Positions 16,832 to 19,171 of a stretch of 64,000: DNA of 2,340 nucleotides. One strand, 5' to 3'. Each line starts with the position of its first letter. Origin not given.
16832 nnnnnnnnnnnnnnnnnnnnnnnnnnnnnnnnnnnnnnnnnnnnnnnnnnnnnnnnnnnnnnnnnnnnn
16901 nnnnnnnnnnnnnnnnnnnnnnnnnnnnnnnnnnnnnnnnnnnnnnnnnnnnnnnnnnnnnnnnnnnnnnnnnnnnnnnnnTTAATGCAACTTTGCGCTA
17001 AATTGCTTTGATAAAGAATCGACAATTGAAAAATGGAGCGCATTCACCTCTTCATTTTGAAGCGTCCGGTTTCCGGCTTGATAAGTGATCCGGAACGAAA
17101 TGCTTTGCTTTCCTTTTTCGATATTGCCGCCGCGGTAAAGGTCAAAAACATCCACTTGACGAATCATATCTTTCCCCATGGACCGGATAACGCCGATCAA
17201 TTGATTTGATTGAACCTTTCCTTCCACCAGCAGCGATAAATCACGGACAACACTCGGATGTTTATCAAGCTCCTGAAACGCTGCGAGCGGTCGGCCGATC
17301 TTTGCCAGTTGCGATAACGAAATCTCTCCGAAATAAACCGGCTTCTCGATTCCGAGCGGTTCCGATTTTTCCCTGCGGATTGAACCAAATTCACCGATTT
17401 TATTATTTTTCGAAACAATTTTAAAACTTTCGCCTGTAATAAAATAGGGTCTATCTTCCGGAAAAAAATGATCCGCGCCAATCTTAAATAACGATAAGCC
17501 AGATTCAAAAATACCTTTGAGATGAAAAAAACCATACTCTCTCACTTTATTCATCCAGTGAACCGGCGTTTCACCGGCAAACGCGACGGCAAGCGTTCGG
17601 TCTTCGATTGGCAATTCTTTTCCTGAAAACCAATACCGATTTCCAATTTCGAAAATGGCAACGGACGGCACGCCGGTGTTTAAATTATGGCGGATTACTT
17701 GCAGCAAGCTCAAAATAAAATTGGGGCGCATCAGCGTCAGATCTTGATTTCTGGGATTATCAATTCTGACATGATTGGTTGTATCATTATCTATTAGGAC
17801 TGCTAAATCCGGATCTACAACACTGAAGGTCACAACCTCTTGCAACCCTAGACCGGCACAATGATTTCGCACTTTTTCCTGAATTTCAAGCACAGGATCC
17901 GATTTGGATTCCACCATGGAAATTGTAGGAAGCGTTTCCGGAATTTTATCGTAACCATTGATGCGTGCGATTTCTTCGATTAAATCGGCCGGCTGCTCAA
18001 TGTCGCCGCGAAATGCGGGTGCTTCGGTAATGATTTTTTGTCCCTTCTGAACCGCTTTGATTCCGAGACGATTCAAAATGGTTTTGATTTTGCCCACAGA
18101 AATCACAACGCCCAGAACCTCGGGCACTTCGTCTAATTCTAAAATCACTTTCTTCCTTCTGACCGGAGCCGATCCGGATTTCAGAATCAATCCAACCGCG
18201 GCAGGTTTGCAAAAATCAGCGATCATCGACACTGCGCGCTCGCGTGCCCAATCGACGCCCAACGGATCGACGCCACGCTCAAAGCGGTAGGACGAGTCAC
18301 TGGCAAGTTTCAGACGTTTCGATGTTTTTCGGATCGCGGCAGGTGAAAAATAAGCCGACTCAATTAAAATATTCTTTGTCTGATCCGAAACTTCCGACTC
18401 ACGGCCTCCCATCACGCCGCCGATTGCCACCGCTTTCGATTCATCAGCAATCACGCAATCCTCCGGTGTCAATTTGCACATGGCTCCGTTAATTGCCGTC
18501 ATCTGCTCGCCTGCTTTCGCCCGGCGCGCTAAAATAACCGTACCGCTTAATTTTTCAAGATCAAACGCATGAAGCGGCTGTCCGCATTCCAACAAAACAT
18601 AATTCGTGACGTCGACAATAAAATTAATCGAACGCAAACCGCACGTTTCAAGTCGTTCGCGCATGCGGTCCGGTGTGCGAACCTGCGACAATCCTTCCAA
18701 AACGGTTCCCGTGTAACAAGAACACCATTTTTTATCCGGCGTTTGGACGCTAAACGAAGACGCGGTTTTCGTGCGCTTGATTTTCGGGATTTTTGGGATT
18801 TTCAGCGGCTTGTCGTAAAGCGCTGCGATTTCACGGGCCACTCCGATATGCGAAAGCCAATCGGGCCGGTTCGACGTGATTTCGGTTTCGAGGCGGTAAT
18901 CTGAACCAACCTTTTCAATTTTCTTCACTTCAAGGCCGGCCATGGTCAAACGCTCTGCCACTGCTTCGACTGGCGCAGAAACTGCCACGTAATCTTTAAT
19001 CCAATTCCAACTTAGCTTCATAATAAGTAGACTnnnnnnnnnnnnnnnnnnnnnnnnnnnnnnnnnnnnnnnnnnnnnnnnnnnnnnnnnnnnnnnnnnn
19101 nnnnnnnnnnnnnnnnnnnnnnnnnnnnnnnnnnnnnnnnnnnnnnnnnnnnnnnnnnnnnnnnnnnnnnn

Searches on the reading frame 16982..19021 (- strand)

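Call 67: search_protein_families(library=pfam, proteins=[window:16982-19021:-], max_evalue=0.0001)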
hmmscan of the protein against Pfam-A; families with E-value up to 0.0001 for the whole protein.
window:16982-19021:- (679 aa): 4 families
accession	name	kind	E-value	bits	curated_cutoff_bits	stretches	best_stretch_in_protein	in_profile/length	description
PF03483.22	B3_4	-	1.8e-64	216.9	29.3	1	100-271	2-173/174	B3/4 domain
PF17759.6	tRNA_synthFbeta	-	3.1e-47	161.2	22.4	1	360-569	1-214/214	Phenylalanyl tRNA synthetase beta chain CLM domain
PF03147.19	FDX-ACB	-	6.6e-27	94.2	31.1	1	587-678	2-93/94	Ferredoxin-fold anticodon binding domain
PF03484.21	B5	-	2.1e-21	76.3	28.6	1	294-357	3-67/67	tRNA synthetase B5 domain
